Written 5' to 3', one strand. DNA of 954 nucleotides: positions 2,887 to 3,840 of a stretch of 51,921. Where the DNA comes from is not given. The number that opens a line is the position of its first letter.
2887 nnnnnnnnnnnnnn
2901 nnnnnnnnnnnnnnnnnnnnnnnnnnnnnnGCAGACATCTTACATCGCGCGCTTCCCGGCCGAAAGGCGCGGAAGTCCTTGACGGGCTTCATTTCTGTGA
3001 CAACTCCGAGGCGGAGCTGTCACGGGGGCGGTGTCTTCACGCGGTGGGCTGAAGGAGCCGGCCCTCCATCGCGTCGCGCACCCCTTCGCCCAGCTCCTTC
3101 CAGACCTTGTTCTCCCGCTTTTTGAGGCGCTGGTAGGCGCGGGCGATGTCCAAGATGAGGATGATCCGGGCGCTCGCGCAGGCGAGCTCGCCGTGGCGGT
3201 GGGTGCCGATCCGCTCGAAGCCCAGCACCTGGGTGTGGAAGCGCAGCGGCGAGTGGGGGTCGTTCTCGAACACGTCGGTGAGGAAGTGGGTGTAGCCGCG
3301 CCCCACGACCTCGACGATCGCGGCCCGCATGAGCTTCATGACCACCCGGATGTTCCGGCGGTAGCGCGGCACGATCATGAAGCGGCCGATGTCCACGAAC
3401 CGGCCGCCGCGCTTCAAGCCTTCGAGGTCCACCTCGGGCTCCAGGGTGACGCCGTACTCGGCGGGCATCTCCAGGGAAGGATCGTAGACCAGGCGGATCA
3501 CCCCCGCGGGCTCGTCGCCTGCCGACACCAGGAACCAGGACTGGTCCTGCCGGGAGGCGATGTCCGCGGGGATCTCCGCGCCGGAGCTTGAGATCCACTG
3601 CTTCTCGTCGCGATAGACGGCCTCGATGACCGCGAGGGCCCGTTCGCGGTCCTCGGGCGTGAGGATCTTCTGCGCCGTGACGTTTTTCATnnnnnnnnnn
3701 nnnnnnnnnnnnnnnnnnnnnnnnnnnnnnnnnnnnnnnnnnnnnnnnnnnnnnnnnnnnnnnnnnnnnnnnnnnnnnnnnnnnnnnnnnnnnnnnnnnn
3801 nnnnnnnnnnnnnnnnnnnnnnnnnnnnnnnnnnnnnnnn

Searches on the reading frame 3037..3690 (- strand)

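Call 67: search_protein_families(library=pfam, proteins=[window:3037-3690:-], max_evalue=1)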
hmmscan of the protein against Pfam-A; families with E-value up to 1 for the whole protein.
window:3037-3690:- (217 aa): 4 families
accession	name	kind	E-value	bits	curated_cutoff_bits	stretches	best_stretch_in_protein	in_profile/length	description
PF21926.2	FeeM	-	1.2e-09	38.6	27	1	19-167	3-145/158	N-acyl amino acid synthase FeeM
PF00583.31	Acetyltransf_1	-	0.00038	21.1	20.7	1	38-158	22-116/116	Acetyltransferase (GNAT) family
PF13444.12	Acetyltransf_5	-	0.00075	20.6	22.4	1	54-113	34-94/102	Acetyltransferase (GNAT) domain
PF00903.31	Glyoxalase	-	0.012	16.5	20.6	0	181-210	80-109/121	Glyoxalase/Bleomycin resistance protein/Dioxygenase superfamily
